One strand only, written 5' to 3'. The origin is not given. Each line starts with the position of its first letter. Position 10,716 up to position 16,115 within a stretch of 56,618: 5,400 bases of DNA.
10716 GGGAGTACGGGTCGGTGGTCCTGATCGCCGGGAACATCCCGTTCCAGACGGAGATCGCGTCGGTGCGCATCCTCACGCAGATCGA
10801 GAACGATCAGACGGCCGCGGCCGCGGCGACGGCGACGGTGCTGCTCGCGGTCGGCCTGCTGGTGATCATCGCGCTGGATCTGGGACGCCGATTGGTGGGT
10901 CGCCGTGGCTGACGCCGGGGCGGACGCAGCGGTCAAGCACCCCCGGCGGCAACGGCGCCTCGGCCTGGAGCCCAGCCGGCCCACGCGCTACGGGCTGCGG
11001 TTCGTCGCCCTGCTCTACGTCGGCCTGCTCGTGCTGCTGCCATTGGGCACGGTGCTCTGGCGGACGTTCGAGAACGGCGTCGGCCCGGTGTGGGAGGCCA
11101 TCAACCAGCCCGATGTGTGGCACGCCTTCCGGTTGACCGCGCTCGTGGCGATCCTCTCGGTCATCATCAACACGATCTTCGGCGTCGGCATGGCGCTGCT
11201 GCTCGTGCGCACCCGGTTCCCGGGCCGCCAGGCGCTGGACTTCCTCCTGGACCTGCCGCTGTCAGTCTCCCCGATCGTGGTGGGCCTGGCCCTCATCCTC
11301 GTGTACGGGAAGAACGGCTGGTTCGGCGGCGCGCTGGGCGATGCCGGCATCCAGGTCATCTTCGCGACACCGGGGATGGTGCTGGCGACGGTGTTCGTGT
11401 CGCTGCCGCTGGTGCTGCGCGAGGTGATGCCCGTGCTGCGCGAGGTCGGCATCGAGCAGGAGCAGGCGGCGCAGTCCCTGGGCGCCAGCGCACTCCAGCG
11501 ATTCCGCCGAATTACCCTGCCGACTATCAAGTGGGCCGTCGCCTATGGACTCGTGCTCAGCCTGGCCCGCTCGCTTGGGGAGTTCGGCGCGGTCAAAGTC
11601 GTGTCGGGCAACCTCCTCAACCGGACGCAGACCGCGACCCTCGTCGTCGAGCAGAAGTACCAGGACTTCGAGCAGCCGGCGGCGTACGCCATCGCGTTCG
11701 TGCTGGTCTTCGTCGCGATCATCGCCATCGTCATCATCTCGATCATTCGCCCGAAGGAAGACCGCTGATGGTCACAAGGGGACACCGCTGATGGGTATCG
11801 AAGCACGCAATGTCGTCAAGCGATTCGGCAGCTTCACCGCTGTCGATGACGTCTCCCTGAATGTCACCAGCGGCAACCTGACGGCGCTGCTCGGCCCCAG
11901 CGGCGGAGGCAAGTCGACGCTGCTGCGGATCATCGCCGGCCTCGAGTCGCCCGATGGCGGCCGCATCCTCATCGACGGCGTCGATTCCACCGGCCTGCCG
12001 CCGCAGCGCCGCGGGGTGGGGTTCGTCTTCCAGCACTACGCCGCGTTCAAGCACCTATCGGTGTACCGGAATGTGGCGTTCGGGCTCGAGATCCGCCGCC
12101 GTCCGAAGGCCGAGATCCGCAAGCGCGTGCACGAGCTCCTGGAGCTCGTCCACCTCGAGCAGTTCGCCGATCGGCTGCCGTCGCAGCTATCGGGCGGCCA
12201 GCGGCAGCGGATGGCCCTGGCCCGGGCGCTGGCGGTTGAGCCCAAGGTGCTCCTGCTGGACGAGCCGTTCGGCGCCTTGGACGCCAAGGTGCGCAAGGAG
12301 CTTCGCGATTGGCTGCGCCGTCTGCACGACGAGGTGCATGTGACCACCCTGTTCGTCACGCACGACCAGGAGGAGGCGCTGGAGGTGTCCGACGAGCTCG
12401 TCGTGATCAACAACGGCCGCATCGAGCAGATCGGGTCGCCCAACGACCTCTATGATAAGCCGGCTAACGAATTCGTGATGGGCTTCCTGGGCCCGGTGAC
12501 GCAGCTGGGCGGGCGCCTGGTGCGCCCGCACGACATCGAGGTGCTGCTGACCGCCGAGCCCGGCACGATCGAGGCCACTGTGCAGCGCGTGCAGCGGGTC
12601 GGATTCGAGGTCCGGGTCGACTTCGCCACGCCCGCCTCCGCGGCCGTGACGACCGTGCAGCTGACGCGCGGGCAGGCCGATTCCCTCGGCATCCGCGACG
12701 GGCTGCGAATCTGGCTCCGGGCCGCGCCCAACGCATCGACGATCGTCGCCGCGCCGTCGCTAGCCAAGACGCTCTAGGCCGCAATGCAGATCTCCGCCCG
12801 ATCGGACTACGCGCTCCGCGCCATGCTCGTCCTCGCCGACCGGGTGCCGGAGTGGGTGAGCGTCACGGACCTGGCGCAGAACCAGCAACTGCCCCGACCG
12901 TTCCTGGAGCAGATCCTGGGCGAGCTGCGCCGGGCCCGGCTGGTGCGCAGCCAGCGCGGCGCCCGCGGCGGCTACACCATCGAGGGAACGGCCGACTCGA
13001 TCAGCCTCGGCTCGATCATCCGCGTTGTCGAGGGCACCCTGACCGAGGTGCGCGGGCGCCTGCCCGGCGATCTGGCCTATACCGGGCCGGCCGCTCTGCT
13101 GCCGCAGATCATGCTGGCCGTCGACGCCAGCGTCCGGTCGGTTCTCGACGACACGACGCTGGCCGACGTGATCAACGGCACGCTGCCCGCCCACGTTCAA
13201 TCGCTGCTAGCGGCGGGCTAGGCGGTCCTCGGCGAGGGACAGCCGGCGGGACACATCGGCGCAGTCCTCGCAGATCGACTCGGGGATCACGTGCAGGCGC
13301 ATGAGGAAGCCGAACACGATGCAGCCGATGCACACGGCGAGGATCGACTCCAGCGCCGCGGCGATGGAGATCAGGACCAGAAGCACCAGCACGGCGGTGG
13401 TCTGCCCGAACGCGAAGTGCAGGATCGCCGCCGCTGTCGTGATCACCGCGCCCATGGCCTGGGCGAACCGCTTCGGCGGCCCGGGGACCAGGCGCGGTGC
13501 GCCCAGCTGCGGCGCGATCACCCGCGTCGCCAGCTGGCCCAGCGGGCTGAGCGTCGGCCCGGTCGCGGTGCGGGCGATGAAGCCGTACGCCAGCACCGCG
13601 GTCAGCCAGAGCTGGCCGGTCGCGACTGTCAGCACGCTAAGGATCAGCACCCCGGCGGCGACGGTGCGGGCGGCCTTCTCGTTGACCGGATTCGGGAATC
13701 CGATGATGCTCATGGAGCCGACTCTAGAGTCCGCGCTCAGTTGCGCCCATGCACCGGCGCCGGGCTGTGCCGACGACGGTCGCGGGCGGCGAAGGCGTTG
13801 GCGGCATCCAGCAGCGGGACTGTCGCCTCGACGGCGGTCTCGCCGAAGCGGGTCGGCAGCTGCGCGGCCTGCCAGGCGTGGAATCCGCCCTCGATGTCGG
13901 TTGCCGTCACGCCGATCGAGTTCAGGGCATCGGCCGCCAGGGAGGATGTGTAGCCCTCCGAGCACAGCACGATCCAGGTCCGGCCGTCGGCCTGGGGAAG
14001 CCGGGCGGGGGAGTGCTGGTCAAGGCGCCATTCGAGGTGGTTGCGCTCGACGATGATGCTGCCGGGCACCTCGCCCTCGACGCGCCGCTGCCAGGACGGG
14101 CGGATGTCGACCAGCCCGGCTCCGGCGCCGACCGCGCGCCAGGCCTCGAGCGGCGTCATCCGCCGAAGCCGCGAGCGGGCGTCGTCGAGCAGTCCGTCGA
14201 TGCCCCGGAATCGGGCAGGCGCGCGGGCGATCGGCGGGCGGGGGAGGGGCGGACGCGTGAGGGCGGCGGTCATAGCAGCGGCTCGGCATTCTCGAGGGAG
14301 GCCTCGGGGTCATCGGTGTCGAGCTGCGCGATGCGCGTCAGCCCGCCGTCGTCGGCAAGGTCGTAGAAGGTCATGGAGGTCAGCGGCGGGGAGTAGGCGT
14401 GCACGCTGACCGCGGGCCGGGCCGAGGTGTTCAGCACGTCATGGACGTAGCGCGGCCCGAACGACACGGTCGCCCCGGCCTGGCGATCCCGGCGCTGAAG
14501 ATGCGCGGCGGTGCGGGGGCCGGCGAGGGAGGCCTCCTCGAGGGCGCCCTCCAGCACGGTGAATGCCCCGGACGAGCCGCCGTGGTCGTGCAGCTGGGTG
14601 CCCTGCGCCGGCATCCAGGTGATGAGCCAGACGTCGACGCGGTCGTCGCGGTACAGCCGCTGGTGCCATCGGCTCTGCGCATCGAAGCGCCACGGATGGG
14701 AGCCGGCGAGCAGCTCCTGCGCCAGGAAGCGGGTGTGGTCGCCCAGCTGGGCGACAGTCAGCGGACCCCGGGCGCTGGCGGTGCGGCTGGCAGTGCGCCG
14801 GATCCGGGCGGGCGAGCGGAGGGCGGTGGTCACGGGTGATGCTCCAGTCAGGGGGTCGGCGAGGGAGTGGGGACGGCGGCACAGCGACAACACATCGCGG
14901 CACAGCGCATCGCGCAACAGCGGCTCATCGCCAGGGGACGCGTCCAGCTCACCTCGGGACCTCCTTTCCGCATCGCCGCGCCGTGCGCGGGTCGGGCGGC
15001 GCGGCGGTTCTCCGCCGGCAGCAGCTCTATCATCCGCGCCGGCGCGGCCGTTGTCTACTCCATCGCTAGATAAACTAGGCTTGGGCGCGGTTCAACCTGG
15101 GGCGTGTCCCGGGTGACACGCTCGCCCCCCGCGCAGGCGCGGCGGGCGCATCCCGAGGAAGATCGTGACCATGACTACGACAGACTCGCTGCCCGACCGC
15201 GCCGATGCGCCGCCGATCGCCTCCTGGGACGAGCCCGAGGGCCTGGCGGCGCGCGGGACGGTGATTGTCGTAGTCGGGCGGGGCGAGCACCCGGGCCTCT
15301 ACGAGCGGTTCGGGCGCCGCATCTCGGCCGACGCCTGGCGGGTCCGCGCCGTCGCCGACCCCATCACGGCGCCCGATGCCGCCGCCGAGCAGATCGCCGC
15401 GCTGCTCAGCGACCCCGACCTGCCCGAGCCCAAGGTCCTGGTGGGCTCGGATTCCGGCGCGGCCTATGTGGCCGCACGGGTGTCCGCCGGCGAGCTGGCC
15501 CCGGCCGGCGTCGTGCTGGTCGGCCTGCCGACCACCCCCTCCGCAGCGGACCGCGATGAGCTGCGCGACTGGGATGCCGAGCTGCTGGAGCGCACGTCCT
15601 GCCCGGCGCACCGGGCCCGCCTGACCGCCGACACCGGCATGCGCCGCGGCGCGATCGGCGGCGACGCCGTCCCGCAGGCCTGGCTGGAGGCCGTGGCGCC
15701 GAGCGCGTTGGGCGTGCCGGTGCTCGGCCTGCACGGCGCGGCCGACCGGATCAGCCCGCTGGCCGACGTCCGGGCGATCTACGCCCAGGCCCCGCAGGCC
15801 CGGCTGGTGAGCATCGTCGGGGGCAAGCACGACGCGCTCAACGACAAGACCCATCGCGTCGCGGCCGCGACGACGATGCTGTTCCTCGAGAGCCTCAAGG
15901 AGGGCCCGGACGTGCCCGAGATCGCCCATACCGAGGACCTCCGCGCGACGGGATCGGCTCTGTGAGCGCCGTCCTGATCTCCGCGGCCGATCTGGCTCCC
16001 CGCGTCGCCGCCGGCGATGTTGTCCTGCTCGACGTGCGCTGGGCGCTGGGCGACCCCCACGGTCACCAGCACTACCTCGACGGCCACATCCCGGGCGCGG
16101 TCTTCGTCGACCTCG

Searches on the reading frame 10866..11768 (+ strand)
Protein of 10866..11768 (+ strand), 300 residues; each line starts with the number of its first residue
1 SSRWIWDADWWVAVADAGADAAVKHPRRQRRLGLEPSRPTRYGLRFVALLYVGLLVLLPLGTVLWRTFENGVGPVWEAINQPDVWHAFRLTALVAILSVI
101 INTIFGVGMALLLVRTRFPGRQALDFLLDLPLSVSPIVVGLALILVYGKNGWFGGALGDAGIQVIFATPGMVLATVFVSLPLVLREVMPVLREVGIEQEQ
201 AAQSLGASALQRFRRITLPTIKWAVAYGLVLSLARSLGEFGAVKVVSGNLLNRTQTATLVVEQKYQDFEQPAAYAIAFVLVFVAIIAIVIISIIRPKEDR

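Call 10: search_protein_families(library=pfam, proteins=[window:10866-11768:+], max_evalue=0.01)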
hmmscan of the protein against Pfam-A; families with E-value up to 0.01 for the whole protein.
window:10866-11768:+ (300 aa): 1 family
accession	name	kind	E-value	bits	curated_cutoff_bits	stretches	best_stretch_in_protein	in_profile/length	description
PF00528.27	BPD_transp_1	-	3.4e-13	50.2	26.4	1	104-295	3-179/184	Binding-protein-dependent transport system inner membrane component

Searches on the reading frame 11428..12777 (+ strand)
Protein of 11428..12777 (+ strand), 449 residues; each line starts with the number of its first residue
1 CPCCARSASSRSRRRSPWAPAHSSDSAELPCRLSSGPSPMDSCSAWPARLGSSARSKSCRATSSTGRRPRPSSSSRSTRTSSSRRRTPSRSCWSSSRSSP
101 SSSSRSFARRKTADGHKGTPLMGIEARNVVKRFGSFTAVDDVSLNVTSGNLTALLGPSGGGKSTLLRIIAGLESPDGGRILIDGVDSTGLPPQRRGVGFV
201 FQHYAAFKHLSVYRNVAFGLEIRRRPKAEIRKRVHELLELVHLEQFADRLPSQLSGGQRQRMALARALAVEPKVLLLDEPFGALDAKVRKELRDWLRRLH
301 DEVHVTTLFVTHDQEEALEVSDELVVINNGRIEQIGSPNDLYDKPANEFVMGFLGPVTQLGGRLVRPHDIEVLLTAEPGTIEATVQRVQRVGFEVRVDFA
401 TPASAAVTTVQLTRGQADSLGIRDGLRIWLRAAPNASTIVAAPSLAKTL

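Call 10: search_protein_families(library=pfam, proteins=[window:11428-12777:+], max_evalue=0.01)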
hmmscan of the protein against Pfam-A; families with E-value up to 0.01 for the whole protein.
window:11428-12777:+ (449 aa): 8 families
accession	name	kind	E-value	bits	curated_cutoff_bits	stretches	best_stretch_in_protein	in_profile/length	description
PF00005.33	ABC_tran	-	6.5e-37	127.6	25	1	140-281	2-136/137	ABC transporter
PF13304.12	AAA_21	-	3.7e-08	34.2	27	1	197-315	169-301/304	AAA domain, putative AbiEii toxin, Type IV TA system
PF12857.13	TOBE_3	-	8e-08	32.5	27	1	376-432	2-58/59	TOBE-like domain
PF02463.25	SMC_N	-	2.7e-05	24.1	40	1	248-327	131-211/220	RecF/RecN/SMC N terminal domain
PF08402.16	TOBE_2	-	0.00069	20.1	21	1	365-436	3-72/76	TOBE domain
PF13476.12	AAA_23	-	0.0014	19.7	27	1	131-169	5-39/201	AAA domain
PF13555.12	AAA_29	-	0.0051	17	27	1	142-166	15-39/61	P-loop containing region of AAA domain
PF13401.12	AAA_22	-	0.01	16.6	27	0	149-310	5-121/130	AAA domain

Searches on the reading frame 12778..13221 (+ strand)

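Call 10: search_protein_families(library=pfam, proteins=[window:12778-13221:+], max_evalue=0.01)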
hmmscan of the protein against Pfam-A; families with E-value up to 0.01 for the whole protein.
window:12778-13221:+ (147 aa): 1 family
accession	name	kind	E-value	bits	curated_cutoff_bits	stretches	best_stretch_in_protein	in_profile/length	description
PF02082.26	Rrf2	-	8.2e-31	107.3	30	1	5-133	1-131/132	Iron-dependent Transcriptional regulator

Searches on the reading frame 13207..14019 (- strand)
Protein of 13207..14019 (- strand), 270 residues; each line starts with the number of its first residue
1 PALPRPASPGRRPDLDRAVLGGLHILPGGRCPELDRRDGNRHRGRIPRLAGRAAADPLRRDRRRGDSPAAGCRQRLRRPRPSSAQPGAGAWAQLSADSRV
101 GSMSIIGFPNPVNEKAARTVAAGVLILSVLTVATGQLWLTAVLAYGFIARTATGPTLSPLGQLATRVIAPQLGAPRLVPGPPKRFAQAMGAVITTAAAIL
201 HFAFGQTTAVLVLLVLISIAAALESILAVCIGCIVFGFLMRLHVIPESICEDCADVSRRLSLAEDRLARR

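Call 10: search_protein_families(library=pfam, proteins=[window:13207-14019:-], max_evalue=0.01)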
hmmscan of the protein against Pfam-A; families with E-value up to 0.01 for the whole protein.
window:13207-14019:- (270 aa): 1 family
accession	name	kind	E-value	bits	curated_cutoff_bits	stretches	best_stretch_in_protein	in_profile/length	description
PF14340.12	DUF4395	-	3e-30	105.6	24.5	1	112-241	1-130/130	Domain of unknown function (DUF4395)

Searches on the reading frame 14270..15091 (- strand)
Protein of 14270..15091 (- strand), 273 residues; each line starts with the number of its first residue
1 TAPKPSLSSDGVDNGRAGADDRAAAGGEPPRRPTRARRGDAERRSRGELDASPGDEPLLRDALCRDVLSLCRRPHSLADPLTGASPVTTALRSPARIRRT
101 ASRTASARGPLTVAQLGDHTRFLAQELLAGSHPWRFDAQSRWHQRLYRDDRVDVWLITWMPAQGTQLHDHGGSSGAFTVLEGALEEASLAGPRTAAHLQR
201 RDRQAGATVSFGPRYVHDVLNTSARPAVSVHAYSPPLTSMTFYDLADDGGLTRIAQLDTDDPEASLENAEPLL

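Call 10: search_protein_families(library=pfam, proteins=[window:14270-15091:-], max_evalue=0.01)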
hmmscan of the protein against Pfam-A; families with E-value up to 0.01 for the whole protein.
window:14270-15091:- (273 aa): 2 families
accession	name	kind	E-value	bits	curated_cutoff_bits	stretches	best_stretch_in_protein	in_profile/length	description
PF05995.18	CDO_I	-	2.5e-19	69.9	23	1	136-244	53-168/170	Cysteine dioxygenase type I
PF07883.17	Cupin_2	-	0.0024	18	27.2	1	156-228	2-65/70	Cupin domain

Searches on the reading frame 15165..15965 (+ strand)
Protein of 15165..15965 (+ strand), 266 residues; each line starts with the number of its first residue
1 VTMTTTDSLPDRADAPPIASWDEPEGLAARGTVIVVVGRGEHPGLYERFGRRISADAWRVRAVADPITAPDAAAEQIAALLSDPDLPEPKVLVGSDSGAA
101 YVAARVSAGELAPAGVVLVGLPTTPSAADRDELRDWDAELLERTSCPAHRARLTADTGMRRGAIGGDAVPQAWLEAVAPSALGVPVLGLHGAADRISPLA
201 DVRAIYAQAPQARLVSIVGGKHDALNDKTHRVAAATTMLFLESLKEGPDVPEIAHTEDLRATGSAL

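Call 10: search_protein_families(library=pfam, proteins=[window:15165-15965:+], max_evalue=0.01)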
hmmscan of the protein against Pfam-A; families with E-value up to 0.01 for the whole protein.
window:15165-15965:+ (266 aa): 1 family
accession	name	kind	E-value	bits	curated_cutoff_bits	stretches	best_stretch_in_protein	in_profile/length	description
PF12146.15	Hydrolase_4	-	7.4e-08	32.4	27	1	180-228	188-238/239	Serine aminopeptidase, S33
